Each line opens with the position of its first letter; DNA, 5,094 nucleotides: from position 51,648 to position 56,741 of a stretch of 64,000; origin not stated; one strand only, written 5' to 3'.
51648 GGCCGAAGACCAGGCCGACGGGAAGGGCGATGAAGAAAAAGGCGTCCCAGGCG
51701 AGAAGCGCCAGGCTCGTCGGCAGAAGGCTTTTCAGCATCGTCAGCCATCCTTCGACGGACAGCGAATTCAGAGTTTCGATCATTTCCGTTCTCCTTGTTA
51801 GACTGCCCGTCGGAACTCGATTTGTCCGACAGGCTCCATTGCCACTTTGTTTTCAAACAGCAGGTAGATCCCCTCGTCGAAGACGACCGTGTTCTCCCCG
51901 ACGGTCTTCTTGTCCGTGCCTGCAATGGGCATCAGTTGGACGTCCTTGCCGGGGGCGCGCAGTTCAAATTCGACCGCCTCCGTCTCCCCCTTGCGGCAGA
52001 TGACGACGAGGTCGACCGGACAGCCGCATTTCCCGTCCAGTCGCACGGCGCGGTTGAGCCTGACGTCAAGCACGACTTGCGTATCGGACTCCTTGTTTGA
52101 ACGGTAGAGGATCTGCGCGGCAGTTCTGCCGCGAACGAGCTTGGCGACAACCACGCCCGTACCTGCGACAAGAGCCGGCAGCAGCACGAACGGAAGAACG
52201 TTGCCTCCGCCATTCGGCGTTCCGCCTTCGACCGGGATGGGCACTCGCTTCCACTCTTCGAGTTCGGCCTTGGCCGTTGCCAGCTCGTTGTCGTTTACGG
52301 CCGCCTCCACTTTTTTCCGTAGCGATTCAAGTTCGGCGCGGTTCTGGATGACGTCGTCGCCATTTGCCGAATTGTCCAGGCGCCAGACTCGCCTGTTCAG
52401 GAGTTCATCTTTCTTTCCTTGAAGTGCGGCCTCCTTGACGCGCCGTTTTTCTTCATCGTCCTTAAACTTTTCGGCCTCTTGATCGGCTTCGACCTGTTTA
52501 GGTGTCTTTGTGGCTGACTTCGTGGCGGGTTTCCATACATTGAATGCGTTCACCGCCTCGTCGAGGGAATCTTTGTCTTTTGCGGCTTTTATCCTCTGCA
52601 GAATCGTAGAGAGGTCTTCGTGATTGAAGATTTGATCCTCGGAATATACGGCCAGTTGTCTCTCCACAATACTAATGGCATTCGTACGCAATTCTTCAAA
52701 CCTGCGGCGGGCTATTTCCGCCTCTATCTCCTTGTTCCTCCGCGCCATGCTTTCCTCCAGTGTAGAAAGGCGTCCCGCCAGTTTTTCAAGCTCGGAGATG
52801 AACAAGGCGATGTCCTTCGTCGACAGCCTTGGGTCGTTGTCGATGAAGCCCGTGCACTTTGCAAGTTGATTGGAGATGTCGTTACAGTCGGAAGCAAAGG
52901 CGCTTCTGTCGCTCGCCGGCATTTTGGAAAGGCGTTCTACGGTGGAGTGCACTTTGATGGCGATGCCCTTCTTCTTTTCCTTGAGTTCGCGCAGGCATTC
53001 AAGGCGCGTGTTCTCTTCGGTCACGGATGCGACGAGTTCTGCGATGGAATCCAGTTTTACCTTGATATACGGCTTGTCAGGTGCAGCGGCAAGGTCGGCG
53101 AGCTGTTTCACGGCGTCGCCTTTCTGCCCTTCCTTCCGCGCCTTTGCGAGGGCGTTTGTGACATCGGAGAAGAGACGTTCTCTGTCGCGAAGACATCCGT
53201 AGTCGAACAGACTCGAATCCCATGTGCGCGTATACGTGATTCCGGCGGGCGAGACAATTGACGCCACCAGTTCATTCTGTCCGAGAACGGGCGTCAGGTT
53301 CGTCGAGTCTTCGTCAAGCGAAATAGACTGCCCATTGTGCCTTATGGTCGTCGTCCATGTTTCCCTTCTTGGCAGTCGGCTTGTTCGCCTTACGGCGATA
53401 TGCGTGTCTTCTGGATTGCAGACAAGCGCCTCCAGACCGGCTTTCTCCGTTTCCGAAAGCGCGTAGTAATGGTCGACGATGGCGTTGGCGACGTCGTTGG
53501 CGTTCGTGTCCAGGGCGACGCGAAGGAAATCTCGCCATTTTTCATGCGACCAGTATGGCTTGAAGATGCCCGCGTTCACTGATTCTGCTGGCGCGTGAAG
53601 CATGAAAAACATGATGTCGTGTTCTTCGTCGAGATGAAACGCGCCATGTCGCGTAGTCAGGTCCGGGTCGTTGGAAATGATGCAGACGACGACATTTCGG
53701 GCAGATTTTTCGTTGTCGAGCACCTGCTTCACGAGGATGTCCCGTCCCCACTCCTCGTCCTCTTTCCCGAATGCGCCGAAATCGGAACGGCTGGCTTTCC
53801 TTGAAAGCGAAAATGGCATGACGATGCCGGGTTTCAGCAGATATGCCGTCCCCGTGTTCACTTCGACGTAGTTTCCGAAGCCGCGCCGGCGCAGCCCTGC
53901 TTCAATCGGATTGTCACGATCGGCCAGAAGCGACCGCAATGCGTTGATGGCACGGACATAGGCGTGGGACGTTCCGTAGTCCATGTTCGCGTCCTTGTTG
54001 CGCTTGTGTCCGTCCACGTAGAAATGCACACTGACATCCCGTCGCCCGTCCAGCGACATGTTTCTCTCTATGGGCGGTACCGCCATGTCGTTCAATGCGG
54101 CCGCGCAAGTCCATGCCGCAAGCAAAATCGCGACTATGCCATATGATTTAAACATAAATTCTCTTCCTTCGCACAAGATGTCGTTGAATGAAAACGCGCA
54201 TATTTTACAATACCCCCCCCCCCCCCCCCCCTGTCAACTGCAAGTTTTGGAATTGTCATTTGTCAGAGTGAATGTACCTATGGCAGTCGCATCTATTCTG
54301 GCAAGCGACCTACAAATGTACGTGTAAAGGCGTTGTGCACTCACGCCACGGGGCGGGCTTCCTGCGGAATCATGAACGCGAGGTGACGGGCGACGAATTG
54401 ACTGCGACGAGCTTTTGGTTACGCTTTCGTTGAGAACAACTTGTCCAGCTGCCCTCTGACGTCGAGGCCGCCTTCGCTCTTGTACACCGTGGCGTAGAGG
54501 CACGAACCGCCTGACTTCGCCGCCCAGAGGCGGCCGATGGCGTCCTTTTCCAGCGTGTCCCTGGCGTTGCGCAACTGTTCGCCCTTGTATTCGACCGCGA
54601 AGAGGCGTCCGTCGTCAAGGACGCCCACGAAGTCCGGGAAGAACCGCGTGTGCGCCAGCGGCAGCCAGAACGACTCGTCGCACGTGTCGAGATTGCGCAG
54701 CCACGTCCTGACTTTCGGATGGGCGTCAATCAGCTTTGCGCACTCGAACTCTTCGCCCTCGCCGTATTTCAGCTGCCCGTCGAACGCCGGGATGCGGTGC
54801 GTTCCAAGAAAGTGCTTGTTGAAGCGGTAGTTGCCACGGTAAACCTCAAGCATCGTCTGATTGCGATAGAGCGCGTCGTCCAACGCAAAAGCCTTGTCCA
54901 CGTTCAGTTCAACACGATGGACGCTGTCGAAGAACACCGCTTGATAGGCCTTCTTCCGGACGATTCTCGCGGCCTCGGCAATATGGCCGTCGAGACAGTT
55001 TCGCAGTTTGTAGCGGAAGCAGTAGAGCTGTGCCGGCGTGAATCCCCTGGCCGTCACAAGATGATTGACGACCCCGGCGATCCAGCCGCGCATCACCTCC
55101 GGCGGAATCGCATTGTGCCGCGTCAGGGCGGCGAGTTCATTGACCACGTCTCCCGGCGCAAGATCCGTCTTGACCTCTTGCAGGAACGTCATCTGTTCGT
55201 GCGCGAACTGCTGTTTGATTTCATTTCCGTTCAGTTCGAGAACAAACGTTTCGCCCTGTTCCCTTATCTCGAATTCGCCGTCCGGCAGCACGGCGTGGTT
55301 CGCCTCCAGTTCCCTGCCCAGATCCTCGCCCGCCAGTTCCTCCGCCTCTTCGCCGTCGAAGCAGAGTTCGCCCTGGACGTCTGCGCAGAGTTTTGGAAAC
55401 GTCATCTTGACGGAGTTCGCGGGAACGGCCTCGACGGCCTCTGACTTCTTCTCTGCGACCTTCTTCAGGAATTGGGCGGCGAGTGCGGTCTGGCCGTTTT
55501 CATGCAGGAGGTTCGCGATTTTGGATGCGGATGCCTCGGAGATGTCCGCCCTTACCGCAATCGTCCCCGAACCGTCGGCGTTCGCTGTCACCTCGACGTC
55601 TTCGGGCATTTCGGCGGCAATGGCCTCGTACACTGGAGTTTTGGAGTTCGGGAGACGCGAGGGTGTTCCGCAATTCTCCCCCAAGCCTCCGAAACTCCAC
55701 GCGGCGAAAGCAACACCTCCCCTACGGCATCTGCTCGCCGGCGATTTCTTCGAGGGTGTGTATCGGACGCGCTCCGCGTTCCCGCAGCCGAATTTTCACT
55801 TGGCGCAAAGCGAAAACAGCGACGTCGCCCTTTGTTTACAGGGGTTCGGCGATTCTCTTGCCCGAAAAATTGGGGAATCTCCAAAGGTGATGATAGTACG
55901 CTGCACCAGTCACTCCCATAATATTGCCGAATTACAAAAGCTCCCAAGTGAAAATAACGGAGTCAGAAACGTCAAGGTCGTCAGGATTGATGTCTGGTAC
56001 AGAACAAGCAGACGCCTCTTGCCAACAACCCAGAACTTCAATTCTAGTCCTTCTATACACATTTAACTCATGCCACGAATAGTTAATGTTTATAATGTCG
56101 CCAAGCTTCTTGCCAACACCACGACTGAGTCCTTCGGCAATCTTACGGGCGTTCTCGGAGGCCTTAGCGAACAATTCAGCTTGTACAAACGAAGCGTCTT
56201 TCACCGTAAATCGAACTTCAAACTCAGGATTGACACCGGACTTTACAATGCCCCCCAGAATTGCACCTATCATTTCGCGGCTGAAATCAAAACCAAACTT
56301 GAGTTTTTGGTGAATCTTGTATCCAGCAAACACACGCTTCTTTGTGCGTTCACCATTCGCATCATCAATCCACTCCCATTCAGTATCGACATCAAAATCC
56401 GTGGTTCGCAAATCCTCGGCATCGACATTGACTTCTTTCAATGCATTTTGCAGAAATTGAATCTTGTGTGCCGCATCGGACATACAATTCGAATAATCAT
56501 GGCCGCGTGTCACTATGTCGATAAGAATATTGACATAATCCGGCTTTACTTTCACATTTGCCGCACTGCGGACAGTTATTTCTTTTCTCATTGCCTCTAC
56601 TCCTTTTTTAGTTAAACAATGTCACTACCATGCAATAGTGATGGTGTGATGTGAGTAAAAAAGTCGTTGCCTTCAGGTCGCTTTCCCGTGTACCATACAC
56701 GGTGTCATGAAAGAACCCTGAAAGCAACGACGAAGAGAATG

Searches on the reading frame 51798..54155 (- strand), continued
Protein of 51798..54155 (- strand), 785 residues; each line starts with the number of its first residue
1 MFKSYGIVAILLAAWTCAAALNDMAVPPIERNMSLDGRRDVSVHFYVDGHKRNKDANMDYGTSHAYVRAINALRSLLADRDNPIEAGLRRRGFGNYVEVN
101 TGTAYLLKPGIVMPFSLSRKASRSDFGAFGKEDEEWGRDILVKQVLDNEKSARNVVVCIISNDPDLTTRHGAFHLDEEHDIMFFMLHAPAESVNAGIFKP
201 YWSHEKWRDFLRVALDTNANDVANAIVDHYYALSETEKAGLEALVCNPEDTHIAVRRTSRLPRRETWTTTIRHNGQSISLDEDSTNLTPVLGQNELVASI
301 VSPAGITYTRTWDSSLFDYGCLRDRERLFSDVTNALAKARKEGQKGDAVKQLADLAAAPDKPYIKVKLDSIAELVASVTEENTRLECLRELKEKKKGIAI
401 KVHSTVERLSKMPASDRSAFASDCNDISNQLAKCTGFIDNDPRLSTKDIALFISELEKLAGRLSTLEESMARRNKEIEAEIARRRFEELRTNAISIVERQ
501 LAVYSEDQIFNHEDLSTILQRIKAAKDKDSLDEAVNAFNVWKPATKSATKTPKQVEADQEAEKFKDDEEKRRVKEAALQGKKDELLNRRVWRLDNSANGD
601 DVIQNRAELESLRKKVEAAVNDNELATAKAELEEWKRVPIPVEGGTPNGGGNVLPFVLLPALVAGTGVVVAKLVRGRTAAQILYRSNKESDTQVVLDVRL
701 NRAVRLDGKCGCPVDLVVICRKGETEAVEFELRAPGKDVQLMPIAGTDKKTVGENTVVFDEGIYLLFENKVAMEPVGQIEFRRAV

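Call 66: fold_search(model_id=the predicted structure, library=pdb)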
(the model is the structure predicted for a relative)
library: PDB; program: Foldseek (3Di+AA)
matches with E <= 10: 522; with E <= 0.001: 0
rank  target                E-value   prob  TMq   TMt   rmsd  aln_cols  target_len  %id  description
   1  6z2p_A                3.0e-03  0.41  0.10  0.16  16.6       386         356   10  Crystal structure of catalytic inactive OgpA from Akkermansia muciniphila in complex with an O-glycopeptide (glycodros (released 2020-09-30)
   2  6z2o                  4.6e-03  0.38  0.10  0.16  16.4       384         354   10  Crystal structure of wild type OgpA from Akkermansia muciniphila in P 21 21 21 (released 2020-09-30)
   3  9ya0_GC               2.2e-02  0.30  0.12  0.12  20.2       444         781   11  Cryo-EM structure of pre-conoid ring 2 (PCR P2 ring)from Toxoplasma gondii (released 2025-11-19)
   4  7krt_A                2.4e-02  0.33  0.10  0.13  29.1       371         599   11  Restraining state of a truncated Hsp70 DnaK (released 2021-09-15)
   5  9a2i_MODEL_1_A        2.8e-02  0.25  0.09  0.11  35.5       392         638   11  Model of E. coli DnaK by in-cell photo-crosslinking MS and deep learning (released 2023-02-24)
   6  8df2_B                3.2e-02  0.28  0.10  0.17  16.2       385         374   10  The structure of the 'ALT' construct of the Amuc_1438 glycopeptidase (released 2022-08-31)
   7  8df2_C                3.6e-02  0.23  0.10  0.17  19.6       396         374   12  The structure of the 'ALT' construct of the Amuc_1438 glycopeptidase (released 2022-08-31)
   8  4jn4_A                4.4e-02  0.33  0.11  0.14  29.4       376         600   12  Allosteric opening of the polypeptide-binding site when an Hsp70 binds ATP (released 2013-05-29)
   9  3d2e_A                4.4e-02  0.28  0.10  0.13  34.4       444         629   10  Crystal structure of a complex of Sse1p and Hsp70, Selenomethionine-labeled crystals (released 2008-06-17)
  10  2nup_A                4.9e-02  0.11  0.09  0.09  24.2       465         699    9  Crystal Structure of the human Sec23a/24a heterodimer, complexed with the SNARE protein Sec22b (released 2007-05-22)
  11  4ejq_B                6.1e-02  0.98  0.10  0.45   7.1       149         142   11  Crystal structure of KIF1A C-CC1-FHA (released 2012-10-03)
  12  4b9q_A                6.1e-02  0.66  0.11  0.14  15.6       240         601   15  Open conformation of ATP-bound Hsp70 homolog DnaK (released 2012-11-14)
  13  4b9q_D                6.1e-02  0.28  0.11  0.14  30.4       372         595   11  Open conformation of ATP-bound Hsp70 homolog DnaK (released 2012-11-14)
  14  6asy_A                6.1e-02  0.20  0.10  0.13  35.9       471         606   10  BiP-ATP2 (released 2017-12-06)
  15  7uww_A                7.5e-02  0.97  0.07  0.09   4.5        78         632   20  Sas6 with alpha-cyclodextrin (released 2023-06-14)
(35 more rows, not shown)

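Call 74: search_protein_families(library=pfam, proteins=[L104:190-2880:+], max_evalue=0.001)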
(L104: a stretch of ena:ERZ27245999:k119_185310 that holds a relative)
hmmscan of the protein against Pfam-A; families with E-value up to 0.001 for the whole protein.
L104:190-2880:+ (896 aa): 2 families
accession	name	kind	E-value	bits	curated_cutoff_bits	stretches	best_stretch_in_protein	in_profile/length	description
PF08238.18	Sel1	-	1e-31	108.7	30.7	3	769-804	1-36/36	Sel1 repeat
PF19975.5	DO-GTPase1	-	2.6e-05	24.1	27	1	6-114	2-106/271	Double-GTPase 1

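Call 86: search_dna_similar(query=window:51798-54155:-, collection=plasmids, mode=protein, max_rows=8)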
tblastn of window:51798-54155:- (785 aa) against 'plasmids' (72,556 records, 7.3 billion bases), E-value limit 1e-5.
No match.
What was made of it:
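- Tried and rejected: Plasmids: tblastn with gene 1 gave no match (call 86).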

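Call 87: search_protein_representatives(alignment_id=A1)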
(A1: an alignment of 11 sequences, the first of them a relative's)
Query: 11 sequences, 771 profile positions. Proteins with E-value up to 0.001 (for the whole library): 37; up to 1e-10: 18; up to 1e-30: 13. The best 37 are listed.
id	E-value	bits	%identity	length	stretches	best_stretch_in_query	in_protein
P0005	0.0e+00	1307.1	-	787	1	1-770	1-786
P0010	0.0e+00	1172.5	-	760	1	1-770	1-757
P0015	0.0e+00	1096.9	-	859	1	1-769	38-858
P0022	5.2e-210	716.2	-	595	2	139-468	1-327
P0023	1.3e-164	566.1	-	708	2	16-549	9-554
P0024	6.1e-161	554.0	-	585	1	181-769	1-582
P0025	1.9e-154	532.5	-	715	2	7-568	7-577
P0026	1.1e-152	526.7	-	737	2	7-535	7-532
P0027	3.5e-103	363.0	-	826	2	5-555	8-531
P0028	2.4e-97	343.7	-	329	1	435-770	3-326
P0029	7.1e-75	269.3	-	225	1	12-225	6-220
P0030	1.1e-65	239.0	-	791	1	10-765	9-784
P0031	1.0e-54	202.7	-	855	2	10-628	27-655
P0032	6.0e-28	114.2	-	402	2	595-766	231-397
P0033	5.5e-23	97.8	-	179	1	151-240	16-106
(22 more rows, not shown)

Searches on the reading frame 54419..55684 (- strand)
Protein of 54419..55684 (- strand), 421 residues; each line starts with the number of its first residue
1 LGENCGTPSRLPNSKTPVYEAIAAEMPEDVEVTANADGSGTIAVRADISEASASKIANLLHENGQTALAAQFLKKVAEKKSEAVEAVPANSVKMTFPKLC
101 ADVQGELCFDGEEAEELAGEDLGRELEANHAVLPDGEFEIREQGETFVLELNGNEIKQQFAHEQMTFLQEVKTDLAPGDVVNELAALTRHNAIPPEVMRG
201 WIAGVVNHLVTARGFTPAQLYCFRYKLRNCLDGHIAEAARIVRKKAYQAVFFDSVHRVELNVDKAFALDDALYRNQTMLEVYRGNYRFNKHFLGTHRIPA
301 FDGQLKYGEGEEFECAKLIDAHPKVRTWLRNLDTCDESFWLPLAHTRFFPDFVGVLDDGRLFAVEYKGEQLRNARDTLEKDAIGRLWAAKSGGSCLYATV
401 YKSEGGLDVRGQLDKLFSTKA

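Call 6: search_protein_families(library=pfam, proteins=[window:54419-55684:-], max_evalue=0.01)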
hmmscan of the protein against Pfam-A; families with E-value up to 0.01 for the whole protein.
window:54419-55684:- (421 aa): 0 families

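Call 8: search_protein_families(library=ncbifam, proteins=[window:54419-55684:-], max_evalue=0.01)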
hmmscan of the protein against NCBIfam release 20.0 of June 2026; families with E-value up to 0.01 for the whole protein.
window:54419-55684:- (421 aa): 0 families

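Call 9: search_protein_families(library=padloc, proteins=[window:54419-55684:-], max_evalue=0.01)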
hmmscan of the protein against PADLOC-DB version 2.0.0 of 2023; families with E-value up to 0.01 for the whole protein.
window:54419-55684:- (421 aa): 1 family
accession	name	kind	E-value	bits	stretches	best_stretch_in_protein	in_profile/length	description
PDLC03650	REase_III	-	8.7e-38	128.3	1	22-418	505-895/898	Type III restriction enzyme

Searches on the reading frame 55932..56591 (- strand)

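Call 6: search_protein_families(library=pfam, proteins=[window:55932-56591:-], max_evalue=0.01)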
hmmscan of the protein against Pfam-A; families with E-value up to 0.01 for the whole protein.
window:55932-56591:- (219 aa): 1 family
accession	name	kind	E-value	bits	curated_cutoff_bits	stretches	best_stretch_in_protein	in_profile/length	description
PF04402.19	SIMPL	-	6e-28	98.9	25.2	1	5-216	1-205/205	Protein of unknown function (DUF541)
